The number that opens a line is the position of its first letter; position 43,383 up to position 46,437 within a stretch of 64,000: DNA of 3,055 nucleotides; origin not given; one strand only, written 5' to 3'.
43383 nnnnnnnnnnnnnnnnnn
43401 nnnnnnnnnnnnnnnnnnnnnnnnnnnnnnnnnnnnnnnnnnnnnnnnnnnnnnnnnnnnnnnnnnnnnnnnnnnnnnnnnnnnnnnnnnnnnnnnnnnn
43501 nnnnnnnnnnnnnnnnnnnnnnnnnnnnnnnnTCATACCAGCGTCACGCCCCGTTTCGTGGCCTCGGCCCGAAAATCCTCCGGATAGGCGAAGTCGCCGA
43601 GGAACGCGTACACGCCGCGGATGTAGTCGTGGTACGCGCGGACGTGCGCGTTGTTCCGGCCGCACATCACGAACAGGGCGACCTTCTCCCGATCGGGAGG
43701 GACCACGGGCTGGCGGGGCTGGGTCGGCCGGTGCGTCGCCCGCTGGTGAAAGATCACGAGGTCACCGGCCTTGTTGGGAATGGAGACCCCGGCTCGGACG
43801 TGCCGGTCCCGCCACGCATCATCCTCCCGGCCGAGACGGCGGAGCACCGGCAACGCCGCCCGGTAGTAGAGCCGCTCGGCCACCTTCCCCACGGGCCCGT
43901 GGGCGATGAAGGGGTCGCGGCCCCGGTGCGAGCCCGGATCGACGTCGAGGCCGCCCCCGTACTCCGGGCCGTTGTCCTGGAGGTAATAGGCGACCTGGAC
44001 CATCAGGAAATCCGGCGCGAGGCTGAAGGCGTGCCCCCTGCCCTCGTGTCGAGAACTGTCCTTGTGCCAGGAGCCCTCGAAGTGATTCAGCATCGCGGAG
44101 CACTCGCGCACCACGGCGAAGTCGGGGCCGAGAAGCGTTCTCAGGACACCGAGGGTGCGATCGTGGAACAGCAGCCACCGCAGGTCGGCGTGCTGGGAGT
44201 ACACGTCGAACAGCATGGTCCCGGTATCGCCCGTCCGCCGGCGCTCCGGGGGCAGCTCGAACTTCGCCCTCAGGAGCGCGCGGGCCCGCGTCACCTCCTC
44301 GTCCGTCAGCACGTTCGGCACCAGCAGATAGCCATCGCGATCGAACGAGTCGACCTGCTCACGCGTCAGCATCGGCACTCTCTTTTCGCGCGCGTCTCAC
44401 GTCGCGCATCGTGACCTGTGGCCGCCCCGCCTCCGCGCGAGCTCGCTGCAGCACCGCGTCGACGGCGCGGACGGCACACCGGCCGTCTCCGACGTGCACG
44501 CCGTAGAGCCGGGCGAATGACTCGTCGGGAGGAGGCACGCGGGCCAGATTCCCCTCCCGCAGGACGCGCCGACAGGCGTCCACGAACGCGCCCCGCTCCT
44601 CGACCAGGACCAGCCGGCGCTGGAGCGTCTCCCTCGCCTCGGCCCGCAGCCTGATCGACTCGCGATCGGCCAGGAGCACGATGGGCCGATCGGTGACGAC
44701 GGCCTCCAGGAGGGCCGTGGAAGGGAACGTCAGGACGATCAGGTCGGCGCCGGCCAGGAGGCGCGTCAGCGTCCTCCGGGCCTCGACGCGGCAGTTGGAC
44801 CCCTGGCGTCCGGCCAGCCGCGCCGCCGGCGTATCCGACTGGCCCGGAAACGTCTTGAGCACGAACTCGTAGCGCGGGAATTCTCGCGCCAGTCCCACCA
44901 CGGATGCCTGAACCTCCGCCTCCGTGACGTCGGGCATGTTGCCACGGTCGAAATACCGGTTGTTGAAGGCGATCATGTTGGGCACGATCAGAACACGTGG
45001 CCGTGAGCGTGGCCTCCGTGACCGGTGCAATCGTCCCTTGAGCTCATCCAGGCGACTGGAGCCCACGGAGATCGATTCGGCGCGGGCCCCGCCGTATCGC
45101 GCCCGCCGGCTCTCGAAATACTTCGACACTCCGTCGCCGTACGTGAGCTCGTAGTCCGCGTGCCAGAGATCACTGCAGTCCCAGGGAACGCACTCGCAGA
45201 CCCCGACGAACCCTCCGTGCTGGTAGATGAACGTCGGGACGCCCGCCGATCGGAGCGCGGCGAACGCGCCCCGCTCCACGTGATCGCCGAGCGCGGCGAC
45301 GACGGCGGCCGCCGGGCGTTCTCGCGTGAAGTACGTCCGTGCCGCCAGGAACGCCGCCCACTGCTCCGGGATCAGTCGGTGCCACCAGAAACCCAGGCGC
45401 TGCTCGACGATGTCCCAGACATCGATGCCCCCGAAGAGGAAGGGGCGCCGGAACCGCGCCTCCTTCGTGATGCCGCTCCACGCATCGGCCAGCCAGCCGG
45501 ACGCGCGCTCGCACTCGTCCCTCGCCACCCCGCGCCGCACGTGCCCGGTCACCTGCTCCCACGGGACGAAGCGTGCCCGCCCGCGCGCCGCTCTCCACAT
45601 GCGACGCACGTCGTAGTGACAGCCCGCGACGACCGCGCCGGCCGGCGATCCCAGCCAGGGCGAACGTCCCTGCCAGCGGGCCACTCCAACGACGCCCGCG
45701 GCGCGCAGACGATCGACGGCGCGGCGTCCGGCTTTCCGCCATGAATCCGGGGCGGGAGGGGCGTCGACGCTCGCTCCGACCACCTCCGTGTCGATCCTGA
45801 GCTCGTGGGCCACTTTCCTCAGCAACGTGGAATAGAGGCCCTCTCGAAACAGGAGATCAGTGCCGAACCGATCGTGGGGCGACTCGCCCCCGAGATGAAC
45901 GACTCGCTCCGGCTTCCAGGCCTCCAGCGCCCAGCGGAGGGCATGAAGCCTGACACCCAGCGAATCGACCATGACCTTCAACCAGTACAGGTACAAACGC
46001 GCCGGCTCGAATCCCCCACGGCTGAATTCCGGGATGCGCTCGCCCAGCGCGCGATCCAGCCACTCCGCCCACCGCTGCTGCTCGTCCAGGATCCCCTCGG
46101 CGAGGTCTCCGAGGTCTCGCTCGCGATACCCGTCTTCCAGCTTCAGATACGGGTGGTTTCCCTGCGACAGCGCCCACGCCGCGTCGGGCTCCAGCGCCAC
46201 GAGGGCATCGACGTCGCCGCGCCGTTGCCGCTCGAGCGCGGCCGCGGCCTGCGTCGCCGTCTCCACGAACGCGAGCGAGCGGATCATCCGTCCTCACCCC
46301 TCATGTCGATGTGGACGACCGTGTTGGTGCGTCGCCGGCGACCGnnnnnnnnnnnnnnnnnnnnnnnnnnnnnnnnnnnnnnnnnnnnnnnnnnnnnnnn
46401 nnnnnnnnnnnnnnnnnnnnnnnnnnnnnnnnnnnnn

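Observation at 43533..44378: Second PhyH-family dioxygenase inside the nonulosonic acid array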

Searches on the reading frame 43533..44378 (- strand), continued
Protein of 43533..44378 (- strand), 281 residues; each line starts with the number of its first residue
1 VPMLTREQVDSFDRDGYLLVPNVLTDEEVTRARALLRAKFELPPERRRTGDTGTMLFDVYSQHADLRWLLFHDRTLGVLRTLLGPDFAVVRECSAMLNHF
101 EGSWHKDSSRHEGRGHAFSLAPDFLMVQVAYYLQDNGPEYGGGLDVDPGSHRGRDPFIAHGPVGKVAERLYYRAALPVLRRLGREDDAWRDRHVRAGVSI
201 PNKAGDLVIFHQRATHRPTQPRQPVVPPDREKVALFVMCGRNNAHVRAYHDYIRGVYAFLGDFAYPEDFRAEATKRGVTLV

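Call 72: search_solved_structures(query=window:43533-44372:-, max_evalue=0.001, show_alignments=3)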
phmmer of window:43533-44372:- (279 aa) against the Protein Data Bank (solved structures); distinct sequences matched with E-value up to 0.001: 3.
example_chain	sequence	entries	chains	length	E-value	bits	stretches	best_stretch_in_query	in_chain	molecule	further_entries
3emr_A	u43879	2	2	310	1.1e-08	37.9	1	2-222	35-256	EctD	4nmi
5epa_A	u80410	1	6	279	2.7e-05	26.7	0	2-86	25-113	SnoK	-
4mhr_A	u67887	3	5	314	0.00099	21.6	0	4-156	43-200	Ectoine hydroxylase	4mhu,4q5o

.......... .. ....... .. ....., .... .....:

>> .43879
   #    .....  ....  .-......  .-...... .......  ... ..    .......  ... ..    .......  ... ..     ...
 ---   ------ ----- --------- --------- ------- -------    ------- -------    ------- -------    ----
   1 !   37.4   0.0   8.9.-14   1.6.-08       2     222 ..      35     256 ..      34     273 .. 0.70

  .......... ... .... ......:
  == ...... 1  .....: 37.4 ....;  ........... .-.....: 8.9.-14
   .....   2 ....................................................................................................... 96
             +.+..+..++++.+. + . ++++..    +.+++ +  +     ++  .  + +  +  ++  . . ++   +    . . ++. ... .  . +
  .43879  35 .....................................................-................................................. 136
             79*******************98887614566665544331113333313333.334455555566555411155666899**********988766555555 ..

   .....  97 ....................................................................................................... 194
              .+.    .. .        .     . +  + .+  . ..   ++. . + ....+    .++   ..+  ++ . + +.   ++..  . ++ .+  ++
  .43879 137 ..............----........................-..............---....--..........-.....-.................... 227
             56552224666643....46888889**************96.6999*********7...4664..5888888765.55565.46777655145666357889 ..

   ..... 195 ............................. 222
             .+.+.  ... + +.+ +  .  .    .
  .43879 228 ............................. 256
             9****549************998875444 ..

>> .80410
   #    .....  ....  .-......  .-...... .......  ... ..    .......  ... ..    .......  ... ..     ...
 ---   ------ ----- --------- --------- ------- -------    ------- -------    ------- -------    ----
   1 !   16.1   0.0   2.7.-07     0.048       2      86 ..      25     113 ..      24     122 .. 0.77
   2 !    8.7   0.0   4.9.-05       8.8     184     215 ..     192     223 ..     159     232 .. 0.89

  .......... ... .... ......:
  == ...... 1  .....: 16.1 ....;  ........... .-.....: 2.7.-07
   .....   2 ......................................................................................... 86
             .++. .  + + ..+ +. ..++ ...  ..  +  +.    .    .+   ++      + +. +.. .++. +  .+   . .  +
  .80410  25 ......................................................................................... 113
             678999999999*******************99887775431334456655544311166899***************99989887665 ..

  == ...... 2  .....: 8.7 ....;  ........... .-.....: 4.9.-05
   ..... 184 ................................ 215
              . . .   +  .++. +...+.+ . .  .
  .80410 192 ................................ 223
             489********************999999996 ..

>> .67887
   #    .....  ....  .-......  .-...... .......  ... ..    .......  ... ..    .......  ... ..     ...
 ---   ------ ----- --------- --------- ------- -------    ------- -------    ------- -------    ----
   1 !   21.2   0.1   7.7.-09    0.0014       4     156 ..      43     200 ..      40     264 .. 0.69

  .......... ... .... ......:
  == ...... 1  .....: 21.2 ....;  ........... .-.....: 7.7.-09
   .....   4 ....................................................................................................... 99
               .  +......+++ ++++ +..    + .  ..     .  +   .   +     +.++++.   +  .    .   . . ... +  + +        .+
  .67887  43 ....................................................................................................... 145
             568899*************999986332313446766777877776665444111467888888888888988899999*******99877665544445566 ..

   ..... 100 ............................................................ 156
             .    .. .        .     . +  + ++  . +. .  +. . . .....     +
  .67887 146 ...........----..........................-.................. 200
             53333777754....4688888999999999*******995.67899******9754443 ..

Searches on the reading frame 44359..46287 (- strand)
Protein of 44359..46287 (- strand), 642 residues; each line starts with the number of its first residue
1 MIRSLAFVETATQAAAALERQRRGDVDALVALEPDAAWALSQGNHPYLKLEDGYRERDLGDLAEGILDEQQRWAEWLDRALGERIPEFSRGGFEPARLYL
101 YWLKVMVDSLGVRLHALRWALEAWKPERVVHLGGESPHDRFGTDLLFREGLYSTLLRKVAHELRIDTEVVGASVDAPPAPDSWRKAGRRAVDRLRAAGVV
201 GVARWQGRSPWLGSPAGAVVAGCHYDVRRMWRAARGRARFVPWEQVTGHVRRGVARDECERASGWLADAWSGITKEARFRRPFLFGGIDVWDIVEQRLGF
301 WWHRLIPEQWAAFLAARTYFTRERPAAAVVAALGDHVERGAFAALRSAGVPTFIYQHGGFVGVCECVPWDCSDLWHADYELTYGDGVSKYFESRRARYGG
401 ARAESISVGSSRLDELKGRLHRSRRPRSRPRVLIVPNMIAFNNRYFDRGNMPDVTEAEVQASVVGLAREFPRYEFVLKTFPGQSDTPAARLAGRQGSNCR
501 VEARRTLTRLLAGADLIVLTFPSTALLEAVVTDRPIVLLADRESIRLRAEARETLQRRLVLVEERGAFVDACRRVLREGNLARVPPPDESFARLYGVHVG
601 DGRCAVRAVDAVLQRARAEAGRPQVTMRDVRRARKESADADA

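Call 7: search_protein_families(library=pfam, proteins=[window:44359-46287:-], max_evalue=0.01)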
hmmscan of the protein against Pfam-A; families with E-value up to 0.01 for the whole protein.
window:44359-46287:- (642 aa): 0 families

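Call 10: search_protein_families(library=ncbifam, proteins=[window:44359-46287:-], max_evalue=0.01)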
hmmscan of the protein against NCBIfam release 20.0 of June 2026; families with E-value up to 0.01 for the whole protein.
window:44359-46287:- (642 aa): 3 families
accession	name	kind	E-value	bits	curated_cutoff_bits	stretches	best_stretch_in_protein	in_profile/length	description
TIGR04331.1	o_ant_LIC12162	subfamily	4.1e-08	32.4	225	1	500-557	468-525/585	LIC12162 family transferase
NF046086.1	BFO_1060_trans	domain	0.0051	16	200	1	457-547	205-297/365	BFO_1060 family glycosyltransferase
TIGR04396.2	surf_polysacc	subfamily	0.0052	16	125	1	461-576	212-325/427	surface carbohydrate biosynthesis protein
